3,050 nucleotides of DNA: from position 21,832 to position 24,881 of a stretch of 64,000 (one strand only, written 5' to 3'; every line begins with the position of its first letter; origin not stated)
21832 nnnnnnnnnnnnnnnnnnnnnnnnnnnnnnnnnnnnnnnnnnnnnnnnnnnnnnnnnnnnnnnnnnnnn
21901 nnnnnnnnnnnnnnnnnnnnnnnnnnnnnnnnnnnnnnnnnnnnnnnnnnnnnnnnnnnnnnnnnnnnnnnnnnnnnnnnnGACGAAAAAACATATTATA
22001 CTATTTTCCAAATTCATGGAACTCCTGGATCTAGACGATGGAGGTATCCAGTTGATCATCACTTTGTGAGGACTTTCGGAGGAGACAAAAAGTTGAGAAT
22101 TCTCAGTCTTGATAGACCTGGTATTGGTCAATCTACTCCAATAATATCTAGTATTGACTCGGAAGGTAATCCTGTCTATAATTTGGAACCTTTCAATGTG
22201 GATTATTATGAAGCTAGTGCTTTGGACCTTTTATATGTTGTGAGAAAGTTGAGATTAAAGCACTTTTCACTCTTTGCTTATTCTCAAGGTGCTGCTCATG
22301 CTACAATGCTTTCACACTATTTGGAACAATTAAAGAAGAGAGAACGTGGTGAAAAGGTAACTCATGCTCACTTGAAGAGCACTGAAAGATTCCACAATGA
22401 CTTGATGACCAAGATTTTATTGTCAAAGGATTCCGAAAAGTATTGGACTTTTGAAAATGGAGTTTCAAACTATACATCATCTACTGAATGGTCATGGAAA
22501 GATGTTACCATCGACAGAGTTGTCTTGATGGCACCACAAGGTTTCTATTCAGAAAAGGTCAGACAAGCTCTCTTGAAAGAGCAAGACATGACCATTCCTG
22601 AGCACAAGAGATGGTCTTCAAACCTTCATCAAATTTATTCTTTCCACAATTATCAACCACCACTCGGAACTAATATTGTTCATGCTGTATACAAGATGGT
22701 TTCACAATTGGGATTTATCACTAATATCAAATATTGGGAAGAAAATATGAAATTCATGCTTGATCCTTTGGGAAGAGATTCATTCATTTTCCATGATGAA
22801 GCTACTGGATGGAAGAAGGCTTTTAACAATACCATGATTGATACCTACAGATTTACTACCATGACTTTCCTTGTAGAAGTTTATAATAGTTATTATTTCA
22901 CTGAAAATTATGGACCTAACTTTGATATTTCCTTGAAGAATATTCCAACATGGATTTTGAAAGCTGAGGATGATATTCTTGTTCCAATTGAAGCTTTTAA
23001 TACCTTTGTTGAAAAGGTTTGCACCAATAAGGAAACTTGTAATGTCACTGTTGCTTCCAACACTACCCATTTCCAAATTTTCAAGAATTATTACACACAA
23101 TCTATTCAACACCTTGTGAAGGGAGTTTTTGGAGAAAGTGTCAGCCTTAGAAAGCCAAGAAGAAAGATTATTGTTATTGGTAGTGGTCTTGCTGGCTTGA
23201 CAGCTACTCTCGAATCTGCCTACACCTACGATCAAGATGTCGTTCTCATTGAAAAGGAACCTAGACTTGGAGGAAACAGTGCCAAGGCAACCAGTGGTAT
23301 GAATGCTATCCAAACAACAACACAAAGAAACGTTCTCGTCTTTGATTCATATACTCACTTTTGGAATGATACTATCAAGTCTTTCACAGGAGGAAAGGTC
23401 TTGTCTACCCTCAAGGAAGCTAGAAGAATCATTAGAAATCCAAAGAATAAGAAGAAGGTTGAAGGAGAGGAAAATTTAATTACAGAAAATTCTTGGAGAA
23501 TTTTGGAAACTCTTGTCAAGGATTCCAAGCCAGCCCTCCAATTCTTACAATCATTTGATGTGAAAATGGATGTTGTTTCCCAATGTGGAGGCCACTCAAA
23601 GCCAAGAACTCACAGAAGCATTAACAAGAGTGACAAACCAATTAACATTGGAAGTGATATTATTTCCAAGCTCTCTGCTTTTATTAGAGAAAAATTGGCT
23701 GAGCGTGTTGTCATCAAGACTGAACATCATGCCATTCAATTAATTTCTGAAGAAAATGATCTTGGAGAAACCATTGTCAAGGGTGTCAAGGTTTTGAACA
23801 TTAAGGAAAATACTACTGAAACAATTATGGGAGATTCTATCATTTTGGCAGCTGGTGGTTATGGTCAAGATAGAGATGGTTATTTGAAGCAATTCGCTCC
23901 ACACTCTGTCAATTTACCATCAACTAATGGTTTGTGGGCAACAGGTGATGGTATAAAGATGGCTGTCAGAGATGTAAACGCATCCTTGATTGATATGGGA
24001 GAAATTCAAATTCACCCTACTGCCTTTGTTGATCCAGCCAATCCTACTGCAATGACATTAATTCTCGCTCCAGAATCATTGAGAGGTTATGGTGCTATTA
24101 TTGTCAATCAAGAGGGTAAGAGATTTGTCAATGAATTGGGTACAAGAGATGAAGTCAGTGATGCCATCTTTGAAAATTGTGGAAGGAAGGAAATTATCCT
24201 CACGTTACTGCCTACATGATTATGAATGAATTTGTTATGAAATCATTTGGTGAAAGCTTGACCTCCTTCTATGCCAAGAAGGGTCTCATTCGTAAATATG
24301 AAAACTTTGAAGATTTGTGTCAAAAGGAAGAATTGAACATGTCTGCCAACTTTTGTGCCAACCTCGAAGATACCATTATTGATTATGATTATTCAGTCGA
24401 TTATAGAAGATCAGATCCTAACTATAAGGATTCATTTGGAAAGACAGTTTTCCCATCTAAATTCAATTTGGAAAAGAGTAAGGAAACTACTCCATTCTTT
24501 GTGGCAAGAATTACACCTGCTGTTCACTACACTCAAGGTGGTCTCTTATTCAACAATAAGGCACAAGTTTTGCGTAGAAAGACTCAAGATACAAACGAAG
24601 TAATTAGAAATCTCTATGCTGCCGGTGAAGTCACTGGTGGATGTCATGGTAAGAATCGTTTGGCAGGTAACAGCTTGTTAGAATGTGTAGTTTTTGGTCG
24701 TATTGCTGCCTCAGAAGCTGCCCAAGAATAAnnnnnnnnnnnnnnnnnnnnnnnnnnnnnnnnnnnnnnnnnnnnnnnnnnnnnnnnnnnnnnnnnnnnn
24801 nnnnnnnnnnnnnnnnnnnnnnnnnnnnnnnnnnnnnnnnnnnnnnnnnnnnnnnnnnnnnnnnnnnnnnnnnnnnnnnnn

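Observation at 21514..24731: Unusual fusion of a membrane anchor, an alpha/beta-hydrolase and a soluble fumarate reductase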

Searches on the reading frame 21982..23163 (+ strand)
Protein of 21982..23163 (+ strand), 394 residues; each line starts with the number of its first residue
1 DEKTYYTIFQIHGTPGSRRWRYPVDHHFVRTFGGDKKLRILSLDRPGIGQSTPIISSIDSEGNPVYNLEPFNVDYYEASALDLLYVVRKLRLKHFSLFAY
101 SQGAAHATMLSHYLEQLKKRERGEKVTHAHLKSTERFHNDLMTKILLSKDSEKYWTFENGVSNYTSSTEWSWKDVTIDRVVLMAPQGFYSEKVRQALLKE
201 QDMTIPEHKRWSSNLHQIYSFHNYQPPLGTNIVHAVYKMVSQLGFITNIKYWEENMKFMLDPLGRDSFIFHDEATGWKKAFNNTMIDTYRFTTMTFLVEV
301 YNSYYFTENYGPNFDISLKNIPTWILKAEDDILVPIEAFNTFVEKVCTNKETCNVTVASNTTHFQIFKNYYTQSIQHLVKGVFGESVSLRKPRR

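Call 15: search_protein_representatives(protein=window:21982-23163:+)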
Query: 394 residues. Proteins with E-value up to 0.001 (for the whole library): 4; up to 1e-10: 2; up to 1e-30: 1. The best 4 are listed.
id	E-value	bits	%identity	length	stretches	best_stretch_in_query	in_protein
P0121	1.5e-270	912.8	100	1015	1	1-394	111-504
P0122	8.6e-16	74.0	34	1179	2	6-186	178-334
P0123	7.9e-09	51.1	28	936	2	141-383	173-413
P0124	4.7e-05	38.7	35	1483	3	24-87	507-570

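Call 17: list_cluster_members(proteins=[P0121, P0122, P0123])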
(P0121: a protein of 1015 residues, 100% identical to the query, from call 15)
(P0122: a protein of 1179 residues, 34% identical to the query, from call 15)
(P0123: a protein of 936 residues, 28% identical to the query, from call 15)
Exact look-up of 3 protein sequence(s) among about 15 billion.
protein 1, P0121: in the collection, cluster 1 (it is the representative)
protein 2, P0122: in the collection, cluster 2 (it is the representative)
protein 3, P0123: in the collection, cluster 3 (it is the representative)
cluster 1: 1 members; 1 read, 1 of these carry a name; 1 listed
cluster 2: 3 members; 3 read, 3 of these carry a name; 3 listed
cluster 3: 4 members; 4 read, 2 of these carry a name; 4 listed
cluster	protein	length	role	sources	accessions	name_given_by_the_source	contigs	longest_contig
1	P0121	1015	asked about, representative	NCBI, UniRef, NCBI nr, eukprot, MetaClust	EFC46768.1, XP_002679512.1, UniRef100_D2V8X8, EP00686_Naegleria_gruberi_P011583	NADH-dependent fumarate reductase [Naegleria gruberi] | NADH-dependent fumarate reductase n=1 Tax=Naegleria gruberi TaxID=5762 RepID=D2V8X8_NAEGR | XP_002679512.1 NADH-dependent fumarate reductase [Naegleria gruberi strain NEG-M]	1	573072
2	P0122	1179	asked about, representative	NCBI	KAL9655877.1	hypothetical protein ABK040_000939 [Willaertia magna]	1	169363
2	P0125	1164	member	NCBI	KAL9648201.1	hypothetical protein ABK040_009205 [Willaertia magna]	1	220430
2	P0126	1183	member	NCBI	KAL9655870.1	hypothetical protein ABK040_000932 [Willaertia magna]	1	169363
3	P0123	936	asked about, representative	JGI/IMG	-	flavocytochrome c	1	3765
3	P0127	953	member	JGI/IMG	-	flavocytochrome c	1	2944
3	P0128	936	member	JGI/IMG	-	-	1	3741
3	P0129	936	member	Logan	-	-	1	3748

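Call 26: search_solved_structures(query=window:21982-23163:+, max_evalue=10, show_alignments=2)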
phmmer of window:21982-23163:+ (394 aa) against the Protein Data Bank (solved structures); distinct sequences matched with E-value up to 10: 1.
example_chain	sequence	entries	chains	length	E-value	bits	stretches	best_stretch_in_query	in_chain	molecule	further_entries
3doh_A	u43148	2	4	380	0.28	13.1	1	318-347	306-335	esterase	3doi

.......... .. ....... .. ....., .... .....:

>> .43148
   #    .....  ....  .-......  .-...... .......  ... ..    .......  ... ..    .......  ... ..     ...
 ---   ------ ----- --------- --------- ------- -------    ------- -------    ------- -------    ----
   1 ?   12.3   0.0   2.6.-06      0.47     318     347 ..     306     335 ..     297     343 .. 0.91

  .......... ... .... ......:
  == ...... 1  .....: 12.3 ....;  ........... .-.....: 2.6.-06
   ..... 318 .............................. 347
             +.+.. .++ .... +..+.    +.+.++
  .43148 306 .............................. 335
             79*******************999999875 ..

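Call 29: find_encoding_contigs(protein=P0121, flank=3000, max_places=6)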
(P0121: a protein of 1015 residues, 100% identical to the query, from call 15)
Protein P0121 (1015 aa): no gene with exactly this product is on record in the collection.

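Call 30: find_encoding_contigs(protein=P0123, flank=5000, max_places=6)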
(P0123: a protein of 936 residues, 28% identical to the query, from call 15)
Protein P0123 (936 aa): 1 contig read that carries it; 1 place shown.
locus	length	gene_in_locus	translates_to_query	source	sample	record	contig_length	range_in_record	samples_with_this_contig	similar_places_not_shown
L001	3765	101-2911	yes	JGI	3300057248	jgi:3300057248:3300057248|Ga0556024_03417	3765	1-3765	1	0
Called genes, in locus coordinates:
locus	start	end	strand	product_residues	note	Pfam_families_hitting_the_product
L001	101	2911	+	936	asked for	PF00890:FAD_binding_2, PF01134:GIDA (weak), PF01266:DAO, PF01946:Thi4 (faint), PF03486:HI0933_like (faint), PF07992:Pyr_redox_2 (weak), PF12831:FAD_oxidored (weak), PF13450:NAD_binding_8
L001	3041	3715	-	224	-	PF01485:IBR, PF22191:IBR_1, PF22605:IBR_2 (weak)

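Call 32: predict_structure(alignment_id=A2)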
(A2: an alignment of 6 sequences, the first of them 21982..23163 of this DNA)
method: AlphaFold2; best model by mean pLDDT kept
length: 394 residues; sequences in the alignment: 6
mean_pLDDT: 42.0   pTM: 0.42
mean pLDDT of the five models: 42.0, 41.8, 41.4, 41.3, 40.7
residues with pLDDT >= 90: 0; 70-90: 43; 50-70: 66; < 50: 285
segments of 3 or more residues with pLDDT < 50: 13-26, 45-53, 66-78, 128-143, 147-168, 184-394
pLDDT, mean of each block of 10 residues (from residue 1): 68 45 48 67 45 53 47 40 70 76 63 71 60 37 49 36 40 79 42 41 26 20 23 35 34 36 26 29 34 34 31 30 25 27 32 35 36 32 27 23
secondary structure, 60 per line:
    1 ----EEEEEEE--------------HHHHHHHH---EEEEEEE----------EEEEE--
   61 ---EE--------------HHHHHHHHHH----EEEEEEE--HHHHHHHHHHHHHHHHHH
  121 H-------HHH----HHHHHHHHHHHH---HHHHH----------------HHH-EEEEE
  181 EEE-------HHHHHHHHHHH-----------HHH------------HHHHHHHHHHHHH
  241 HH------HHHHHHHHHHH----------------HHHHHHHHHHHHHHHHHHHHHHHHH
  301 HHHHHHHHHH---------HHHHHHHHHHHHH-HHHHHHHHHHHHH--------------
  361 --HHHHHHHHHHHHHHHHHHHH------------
elements in order: E5-11 H26-33 E37-43 E54-58 H80-89 E94-100 H103-121 H136-147 H151-155 E176-183 H191-201 H228-242 H249-259 H276-310 H320-332 H334-346 H363-382

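Call 61: predict_structure(alignment_id=A4)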
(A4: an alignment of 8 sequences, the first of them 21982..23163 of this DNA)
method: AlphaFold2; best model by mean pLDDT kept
length: 394 residues; sequences in the alignment: 8
mean_pLDDT: 56.7   pTM: 0.65
mean pLDDT of the five models: 56.7, 56.4, 54.1, 53.4, 52.6
residues with pLDDT >= 90: 22; 70-90: 105; 50-70: 65; < 50: 202
segments of 3 or more residues with pLDDT < 50: 1-3, 14-33, 45-53, 62-75, 129-141, 143-168, 205-313, 388-394
pLDDT, mean of each block of 10 residues (from residue 1): 68 47 36 59 50 49 46 50 75 87 78 84 67 38 47 39 45 89 74 56 49 38 33 40 39 44 37 33 32 41 47 63 87 70 83 88 70 84 59 36
secondary structure, 60 per line:
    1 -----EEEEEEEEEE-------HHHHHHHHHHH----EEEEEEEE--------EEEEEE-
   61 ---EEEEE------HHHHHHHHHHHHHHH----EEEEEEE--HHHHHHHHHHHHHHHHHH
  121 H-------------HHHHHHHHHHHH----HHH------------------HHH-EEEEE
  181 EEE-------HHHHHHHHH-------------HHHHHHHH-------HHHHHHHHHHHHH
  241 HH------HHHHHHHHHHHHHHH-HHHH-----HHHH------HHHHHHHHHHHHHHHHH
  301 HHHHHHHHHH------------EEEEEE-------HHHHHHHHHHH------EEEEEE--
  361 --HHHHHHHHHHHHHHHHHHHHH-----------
elements in order: E6-15 H23-33 E38-45 E54-59 E64-68 H75-89 E94-100 H103-121 H135-146 E176-183 H191-199 H213-220 H228-242 H249-263 H265-268 H274-277 H284-310 E323-328 H336-346 E353-358 H363-383

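Call 63: search_protein_families(library=ncbifam, proteins=[window:21982-23163:+], max_evalue=0.1)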
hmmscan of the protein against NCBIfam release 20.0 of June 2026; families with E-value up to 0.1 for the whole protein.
window:21982-23163:+ (394 aa): 0 families

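Call 64: fold_search(model_id=the predicted structure, library=pdb)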
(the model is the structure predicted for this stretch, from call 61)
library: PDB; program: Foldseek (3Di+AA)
matches with E <= 10: 1364; with E <= 0.001: 278
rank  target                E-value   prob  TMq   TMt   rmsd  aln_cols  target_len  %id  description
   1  1va4_A                1.1e-06  1.00  0.40  0.55   9.7       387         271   10  Pseudomonas fluorescens aryl esterase (released 2004-07-06)
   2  3t4u_A                1.4e-06  1.00  0.41  0.57   9.2       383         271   10  L29I Mutation in an Aryl Esterase from Pseudomonas fluorescens Leads to Unique Peptide Flip and Increased Activity (released 2012-08-01)
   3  8pi1_H                2.6e-06  1.00  0.40  0.54   9.6       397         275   10  Bicyclic INCYPRO Pseudomonas fluorescens esterase (released 2023-11-01)
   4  8ynv_C                2.9e-06  1.00  0.37  0.47   9.7       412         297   11  Poly(3-hydroxybutyrate) depolymerase PhaZ from Bacillus thuringiensis (released 2024-12-11)
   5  8pi1_B                3.1e-06  1.00  0.39  0.53  11.0       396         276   10  Bicyclic INCYPRO Pseudomonas fluorescens esterase (released 2023-11-01)
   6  5ng7_A                3.1e-06  1.00  0.33  0.42  10.8       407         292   12  Novel epoxide hydrolases belonging to the alpha/beta hydrolases superfamily in metagenomes from hot environments (released 2018-05-16)
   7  8ynv_B                3.4e-06  1.00  0.37  0.48   9.3       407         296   11  Poly(3-hydroxybutyrate) depolymerase PhaZ from Bacillus thuringiensis (released 2024-12-11)
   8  1a8s                  4.1e-06  1.00  0.41  0.56   9.3       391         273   13  CHLOROPEROXIDASE F/PROPIONATE COMPLEX (released 1998-06-17)
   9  8ynw_B                5.2e-06  1.00  0.37  0.48   9.5       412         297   10  S102A mutant of poly(3-hydroxybutyrate) depolymerase PhaZ from Bacillus thuringiensis (released 2024-12-11)
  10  5a62                  5.5e-06  1.00  0.35  0.48  10.7       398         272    9  Hydrolytic potential of the ammonia-oxidizing Thaumarchaeon Nitrososphaera gargenis - crystal structure and activity pro (released 2016-07-06)
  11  8ags_AAA              5.5e-06  1.00  0.33  0.41  10.7       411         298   12  Cyclohexane epoxide soak of epoxide hydrolase from metagenomic source ch65 resulting in halogenated compound in the  (released 2023-08-16)
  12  3hea_A                7.3e-06  1.00  0.40  0.55   9.9       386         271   11  The L29P/L124I mutation of Pseudomonas fluorescens esterase (released 2010-03-23)
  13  8ynw_D                8.2e-06  1.00  0.38  0.49   9.0       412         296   10  S102A mutant of poly(3-hydroxybutyrate) depolymerase PhaZ from Bacillus thuringiensis (released 2024-12-11)
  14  8ynv_A                8.2e-06  1.00  0.37  0.47   9.7       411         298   10  Poly(3-hydroxybutyrate) depolymerase PhaZ from Bacillus thuringiensis (released 2024-12-11)
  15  8ynw_A                9.8e-06  1.00  0.37  0.47   9.5       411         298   10  S102A mutant of poly(3-hydroxybutyrate) depolymerase PhaZ from Bacillus thuringiensis (released 2024-12-11)
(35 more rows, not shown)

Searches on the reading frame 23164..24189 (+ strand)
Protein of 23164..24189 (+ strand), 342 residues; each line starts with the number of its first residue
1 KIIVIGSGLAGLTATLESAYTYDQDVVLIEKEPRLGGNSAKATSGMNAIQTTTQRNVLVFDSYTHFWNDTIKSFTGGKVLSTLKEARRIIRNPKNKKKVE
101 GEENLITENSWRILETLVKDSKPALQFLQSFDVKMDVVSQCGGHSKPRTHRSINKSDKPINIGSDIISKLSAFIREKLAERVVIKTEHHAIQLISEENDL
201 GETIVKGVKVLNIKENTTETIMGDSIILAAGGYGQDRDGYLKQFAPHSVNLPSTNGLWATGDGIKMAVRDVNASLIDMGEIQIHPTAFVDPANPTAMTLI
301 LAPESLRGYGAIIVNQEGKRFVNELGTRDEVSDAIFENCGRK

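Call 11: find_homologous_proteins(query=window:23164-24189:+, max_evalue=1e-10)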
Query window:23164-24189:+ (342 aa): 790 proteins with E <= 1e-10 among 3368 candidates; the best 120 are listed.
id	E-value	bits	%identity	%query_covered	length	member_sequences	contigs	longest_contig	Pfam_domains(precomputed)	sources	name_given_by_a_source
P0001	5.9e-70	254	42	99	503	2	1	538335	PF01266.31,PF13450.13,PF00890.31,PF07992.21,PF13738.13,PF03486.21,PF01262.28,PF01134.29,PF12831.14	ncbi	ncbi:Fumarate reductase [Balamuthia mandrillaris]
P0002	6.3e-67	244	40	99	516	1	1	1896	PF01266.31,PF13450.13,PF00890.31,PF07992.21,PF03486.21,PF01134.29,PF12831.14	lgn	-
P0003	2.9e-66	242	41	99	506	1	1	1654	PF01266.31,PF13450.13,PF00890.31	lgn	-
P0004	9.2e-65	237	43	99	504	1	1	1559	PF01946.24,PF01266.31,PF13450.13,PF00890.31,PF03486.21,PF01134.29,PF12831.14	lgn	-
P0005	5.9e-64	235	40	96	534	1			PF01266.31,PF13450.13,PF00890.31,PF07992.21,PF03486.21,PF13454.13,PF01134.29,PF12831.14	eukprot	eukprot:Clim_evm20s22 gene=Clim_evmTU20s22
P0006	1.3e-63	233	40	98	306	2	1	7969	PF01266.31,PF13450.13,PF00890.31,PF07992.21,PF03486.21,PF01134.29,PF12831.14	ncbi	ncbi:FAD/NAD(P)-binding domain-containing protein, partial [Rozella allomycis CSF55]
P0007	1.1e-62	230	40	100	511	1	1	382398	PF01266.31,PF13450.13,PF00890.31,PF07992.21,PF03486.21,PF01134.29,PF12831.14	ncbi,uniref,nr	ncbi:3-oxosteroid 1-dehydrogenase [Anaeramoeba ignava]|uniref:fumarate reductase (NADH) n=1 Tax=Anae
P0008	1.4e-62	230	41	99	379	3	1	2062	PF01266.31,PF13450.13,PF00890.31,PF07992.21,PF01262.28,PF01134.29,PF12831.14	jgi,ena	-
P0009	2.2e-62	230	40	99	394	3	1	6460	PF01266.31,PF13450.13,PF00890.31,PF07992.21,PF03486.21,PF01262.28,PF01134.29,PF01494.26,PF12831.14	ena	-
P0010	2.3e-62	229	41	100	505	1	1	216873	PF01266.31,PF00890.31,PF07992.21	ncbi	ncbi:Flavocytochrome c, partial [Piromyces finnis]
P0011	3.6e-62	229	41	99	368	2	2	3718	PF01266.31,PF13450.13,PF00890.31,PF07992.21,PF03486.21,PF01134.29,PF01494.26,PF12831.14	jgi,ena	-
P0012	6.8e-62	228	40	99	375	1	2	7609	PF01266.31,PF13450.13,PF00890.31,PF07992.21,PF03486.21,PF01262.28,PF01134.29,PF12831.14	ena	-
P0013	7.0e-62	228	43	99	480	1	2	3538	PF01266.31,PF13450.13,PF00890.31,PF07992.21,PF03486.21,PF01134.29,PF12831.14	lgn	-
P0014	7.0e-62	228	38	98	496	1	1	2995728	PF01266.31,PF13450.13,PF00890.31,PF07992.21,PF03486.21,PF12831.14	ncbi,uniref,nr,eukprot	ncbi:putative NADH-dependent fumarate reductase [Leptomonas pyrrhocoris]|uniref:fumarate reductase (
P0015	7.2e-62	228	40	99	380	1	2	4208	PF01266.31,PF13450.13,PF00890.31,PF07992.21,PF03486.21,PF01262.28,PF01134.29,PF12831.14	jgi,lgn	-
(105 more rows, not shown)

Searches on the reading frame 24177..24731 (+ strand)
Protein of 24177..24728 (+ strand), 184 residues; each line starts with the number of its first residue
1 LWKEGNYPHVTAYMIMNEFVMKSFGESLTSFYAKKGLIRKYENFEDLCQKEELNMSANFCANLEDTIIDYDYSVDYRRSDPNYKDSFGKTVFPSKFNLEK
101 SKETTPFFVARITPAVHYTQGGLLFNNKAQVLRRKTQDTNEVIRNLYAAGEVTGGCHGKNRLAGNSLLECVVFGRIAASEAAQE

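Call 44: find_encoding_contigs(protein=window:24216-24731:+, flank=3000, max_places=6)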
Protein window:24216-24731:+ (171 aa): no gene with exactly this product is on record in the collection.

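Call 45: find_encoding_contigs(protein=window:24177-24728:+, flank=3000, max_places=6)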
Protein seq(184 aa) (184 aa): no gene with exactly this product is on record in the collection.
